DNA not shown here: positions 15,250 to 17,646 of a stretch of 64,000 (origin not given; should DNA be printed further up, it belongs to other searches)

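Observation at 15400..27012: Tight four-gene T9SS operon: two type-B-CTD giant surface proteins share one PorP/SprF and a type-A-CTD beta-propeller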

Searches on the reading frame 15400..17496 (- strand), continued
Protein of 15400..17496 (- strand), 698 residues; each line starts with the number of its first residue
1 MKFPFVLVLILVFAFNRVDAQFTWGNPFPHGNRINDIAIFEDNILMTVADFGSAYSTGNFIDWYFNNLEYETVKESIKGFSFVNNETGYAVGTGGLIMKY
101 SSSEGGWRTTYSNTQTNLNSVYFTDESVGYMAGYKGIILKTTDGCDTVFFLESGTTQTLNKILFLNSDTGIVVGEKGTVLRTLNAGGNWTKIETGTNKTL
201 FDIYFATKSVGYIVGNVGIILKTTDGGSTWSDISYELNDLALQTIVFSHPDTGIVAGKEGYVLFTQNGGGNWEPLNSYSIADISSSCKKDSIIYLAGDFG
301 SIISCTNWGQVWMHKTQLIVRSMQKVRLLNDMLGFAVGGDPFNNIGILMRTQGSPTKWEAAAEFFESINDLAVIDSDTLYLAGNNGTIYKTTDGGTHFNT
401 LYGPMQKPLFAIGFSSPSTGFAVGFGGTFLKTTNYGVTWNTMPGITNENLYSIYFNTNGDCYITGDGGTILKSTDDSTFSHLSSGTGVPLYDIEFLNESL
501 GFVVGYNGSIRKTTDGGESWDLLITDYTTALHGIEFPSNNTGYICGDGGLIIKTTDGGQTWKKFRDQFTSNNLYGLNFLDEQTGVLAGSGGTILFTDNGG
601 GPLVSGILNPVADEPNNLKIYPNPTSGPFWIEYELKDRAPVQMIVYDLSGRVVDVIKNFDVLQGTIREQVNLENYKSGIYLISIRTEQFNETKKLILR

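Call 73: predict_structure(alignment_id=A4)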
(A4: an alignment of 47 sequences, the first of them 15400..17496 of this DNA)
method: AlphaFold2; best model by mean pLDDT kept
length: 698 residues; sequences in the alignment: 47
mean_pLDDT: 89.3   pTM: 0.77
mean pLDDT of the five models: 89.3, 88.7, 88.6, 88.3, 87.5
residues with pLDDT >= 90: 453; 70-90: 204; 50-70: 26; < 50: 15
segments of 3 or more residues with pLDDT < 50: 17-20, 609-615
pLDDT, mean of each block of 10 residues (from residue 1): 77 58 79 89 85 75 56 79 91 92 85 89 96 96 94 96 97 98 96 97 97 97 97 89 96 95 95 88 92 91 88 81 94 93 91 87 95 96 96 94 88 96 96 94 91 94 97 92 94 95 95 94 86 97 95 92 81 95 94 90 60 59 88 84 89 85 87 89 84 91
secondary structure, 60 per line:
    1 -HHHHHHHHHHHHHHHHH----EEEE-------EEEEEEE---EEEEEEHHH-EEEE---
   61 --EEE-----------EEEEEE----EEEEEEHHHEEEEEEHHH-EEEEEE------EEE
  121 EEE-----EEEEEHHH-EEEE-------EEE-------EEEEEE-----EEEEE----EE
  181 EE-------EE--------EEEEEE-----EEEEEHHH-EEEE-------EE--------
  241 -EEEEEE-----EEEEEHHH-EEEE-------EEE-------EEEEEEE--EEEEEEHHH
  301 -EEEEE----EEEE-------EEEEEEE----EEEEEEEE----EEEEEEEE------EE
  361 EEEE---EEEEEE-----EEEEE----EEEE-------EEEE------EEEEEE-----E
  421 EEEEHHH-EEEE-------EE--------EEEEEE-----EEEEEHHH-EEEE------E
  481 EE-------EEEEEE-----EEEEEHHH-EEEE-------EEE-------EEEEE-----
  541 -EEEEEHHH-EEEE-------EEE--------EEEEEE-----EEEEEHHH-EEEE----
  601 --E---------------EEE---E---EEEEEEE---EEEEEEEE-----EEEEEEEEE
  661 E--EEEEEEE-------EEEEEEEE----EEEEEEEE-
elements in order (helices of 4 or more, strands of 3 or more residues): H2-18 E23-26 E34-40 E44-49 E54-57 E63-65 E77-82 E87-92 E96-101 E106-111 E118-123 E129-133 E138-141 E149-151 E159-164 E170-174 E179-182 E200-205 E211-215 E220-223 E242-247 E253-257 E262-265 E273-275 E283-289 E292-297 E302-306 E311-314 E322-328 E333-340 E345-352 E359-364 E368-373 E379-383 E388-391 E399-402 E409-414 E420-424 E429-432 E450-455 E461-465 E470-473 E480-482 E490-495 E501-505 E510-513 E521-523 E531-535 E542-546 E551-554 E562-564 E573-578 E584-588 E593-596 E619-621 E629-635 E639-646 E652-661 E664-670 E678-685 E690-697

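Call 76: fold_search(model_id=the predicted structure, library=pdb)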
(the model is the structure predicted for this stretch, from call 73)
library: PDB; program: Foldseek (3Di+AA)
matches with E <= 10: 1934; with E <= 0.001: 1327
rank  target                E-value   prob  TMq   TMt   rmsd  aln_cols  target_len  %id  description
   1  5m11                  2.2e-19  1.00  0.52  0.49  16.6       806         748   14  Structural and functional probing of PorZ, an essential bacterial surface component of the type-IX secretion system of h (released 2016-11-09)
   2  2ymu_A                1.0e-18  1.00  0.40  0.47  10.9       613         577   14  Structure of a highly repetitive propeller structure (released 2012-10-17)
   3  6p2l_A                2.7e-18  1.00  0.51  0.52   8.5       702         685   16  Crystal structure of Niastella koreensis GH74 (NkGH74) enzyme (released 2019-07-31)
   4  4a2m_B                1.1e-17  1.00  0.35  0.32  21.0       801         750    9  Structure of the periplasmic domain of the heparin and heparan sulphate sensing hybrid two component system BT4663 in  (released 2012-05-02)
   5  4a2m_D                1.8e-17  1.00  0.35  0.33  20.6       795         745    8  Structure of the periplasmic domain of the heparin and heparan sulphate sensing hybrid two component system BT4663 in  (released 2012-05-02)
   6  4a2m_A                2.5e-17  1.00  0.35  0.33  21.0       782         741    9  Structure of the periplasmic domain of the heparin and heparan sulphate sensing hybrid two component system BT4663 in  (released 2012-05-02)
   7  4a2l_B                2.9e-17  1.00  0.34  0.32  20.8       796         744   10  Structure of the periplasmic domain of the heparin and heparan sulphate sensing hybrid two component system BT4663 in  (released 2012-05-02)
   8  4a2m_C                5.4e-17  1.00  0.34  0.32  20.7       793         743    9  Structure of the periplasmic domain of the heparin and heparan sulphate sensing hybrid two component system BT4663 in  (released 2012-05-02)
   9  4a2l_E                6.4e-17  1.00  0.33  0.32  20.8       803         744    9  Structure of the periplasmic domain of the heparin and heparan sulphate sensing hybrid two component system BT4663 in  (released 2012-05-02)
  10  4a2l_D                1.7e-16  1.00  0.34  0.32  20.9       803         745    8  Structure of the periplasmic domain of the heparin and heparan sulphate sensing hybrid two component system BT4663 in  (released 2012-05-02)
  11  5fkt_B                2.2e-16  1.00  0.51  0.49   8.9       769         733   14  Unraveling the first step of xyloglucan degradation by the soil saprophyte Cellvibrio japonicus through the functional (released 2015-11-04)
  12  5jwz_A                2.6e-16  1.00  0.50  0.49   9.2       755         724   14  Structure of a Putative Xyloglucanase from the Cellulolytic Bacteria Streptomyces sp. SirexAA-E (released 2016-06-01)
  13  5h1m                  3.0e-16  1.00  0.44  0.45  10.9       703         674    9  Crystal structure of WD40 repeat domains of Gemin5 in complex with M7G (released 2016-11-23)
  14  5fkq_A                4.1e-16  1.00  0.53  0.51   8.1       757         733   14  Unraveling the first step of xyloglucan degradation by the soil saprophyte Cellvibrio japonicus through the functional (released 2015-11-04)
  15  4a2l_C                4.4e-16  1.00  0.34  0.32  20.7       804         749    9  Structure of the periplasmic domain of the heparin and heparan sulphate sensing hybrid two component system BT4663 in  (released 2012-05-02)
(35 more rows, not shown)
